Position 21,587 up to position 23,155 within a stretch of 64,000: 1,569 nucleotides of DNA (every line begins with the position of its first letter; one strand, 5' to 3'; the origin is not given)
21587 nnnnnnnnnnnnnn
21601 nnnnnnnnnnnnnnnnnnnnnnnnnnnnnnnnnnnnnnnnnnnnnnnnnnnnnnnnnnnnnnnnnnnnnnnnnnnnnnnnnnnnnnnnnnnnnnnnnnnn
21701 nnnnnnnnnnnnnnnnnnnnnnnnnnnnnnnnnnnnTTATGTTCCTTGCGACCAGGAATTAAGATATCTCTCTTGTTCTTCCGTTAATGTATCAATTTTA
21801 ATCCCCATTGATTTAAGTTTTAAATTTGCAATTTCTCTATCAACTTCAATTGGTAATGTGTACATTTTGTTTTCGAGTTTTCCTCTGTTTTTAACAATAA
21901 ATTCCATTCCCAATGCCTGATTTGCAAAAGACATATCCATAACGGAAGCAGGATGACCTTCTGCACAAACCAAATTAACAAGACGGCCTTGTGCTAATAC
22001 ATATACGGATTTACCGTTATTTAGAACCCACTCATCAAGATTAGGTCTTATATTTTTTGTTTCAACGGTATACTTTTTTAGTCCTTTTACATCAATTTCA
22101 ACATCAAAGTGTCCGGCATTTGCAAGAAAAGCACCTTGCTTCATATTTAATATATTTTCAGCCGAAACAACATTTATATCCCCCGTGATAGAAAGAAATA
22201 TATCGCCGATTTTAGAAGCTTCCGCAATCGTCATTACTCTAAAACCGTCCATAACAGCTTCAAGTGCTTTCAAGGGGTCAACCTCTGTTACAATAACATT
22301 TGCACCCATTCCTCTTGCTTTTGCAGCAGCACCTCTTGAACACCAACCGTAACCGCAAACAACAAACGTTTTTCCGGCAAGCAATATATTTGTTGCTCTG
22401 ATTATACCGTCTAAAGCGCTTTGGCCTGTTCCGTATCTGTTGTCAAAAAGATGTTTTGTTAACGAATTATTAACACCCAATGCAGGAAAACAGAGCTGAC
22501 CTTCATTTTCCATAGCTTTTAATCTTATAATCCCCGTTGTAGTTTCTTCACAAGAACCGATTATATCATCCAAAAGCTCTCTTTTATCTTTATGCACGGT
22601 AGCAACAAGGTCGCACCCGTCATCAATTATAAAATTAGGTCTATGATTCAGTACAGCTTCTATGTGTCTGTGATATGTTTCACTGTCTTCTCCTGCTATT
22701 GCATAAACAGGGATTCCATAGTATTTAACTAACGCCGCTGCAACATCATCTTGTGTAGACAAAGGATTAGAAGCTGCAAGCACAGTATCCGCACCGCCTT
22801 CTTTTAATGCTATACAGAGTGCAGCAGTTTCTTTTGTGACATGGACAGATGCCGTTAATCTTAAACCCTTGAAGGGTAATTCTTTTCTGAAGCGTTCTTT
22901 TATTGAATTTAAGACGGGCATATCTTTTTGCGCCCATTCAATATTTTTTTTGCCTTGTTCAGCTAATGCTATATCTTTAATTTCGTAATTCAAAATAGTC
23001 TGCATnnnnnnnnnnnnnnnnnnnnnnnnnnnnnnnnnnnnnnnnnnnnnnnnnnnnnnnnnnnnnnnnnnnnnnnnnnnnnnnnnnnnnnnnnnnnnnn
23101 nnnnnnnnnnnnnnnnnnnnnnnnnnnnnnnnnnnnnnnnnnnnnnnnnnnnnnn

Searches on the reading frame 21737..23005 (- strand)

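Call 36: search_protein_families(library=pfam, proteins=[window:21737-23005:-], max_evalue=0.00001)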
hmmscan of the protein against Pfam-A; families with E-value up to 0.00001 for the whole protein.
window:21737-23005:- (422 aa): 3 families
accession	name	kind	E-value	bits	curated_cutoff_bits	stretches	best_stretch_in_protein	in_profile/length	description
PF05221.23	AdoHcyase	-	7.7e-64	216.1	25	2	6-142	1-141/299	S-adenosyl-L-homocysteine hydrolase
PF00670.27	AdoHcyase_NAD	-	9e-56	188.9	27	1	189-350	1-162/162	S-adenosyl-L-homocysteine hydrolase, NAD binding domain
PF07991.19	KARI_N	-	1.7e-07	31.4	20.6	1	209-305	2-102/165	Acetohydroxy acid isomeroreductase, NADPH-binding domain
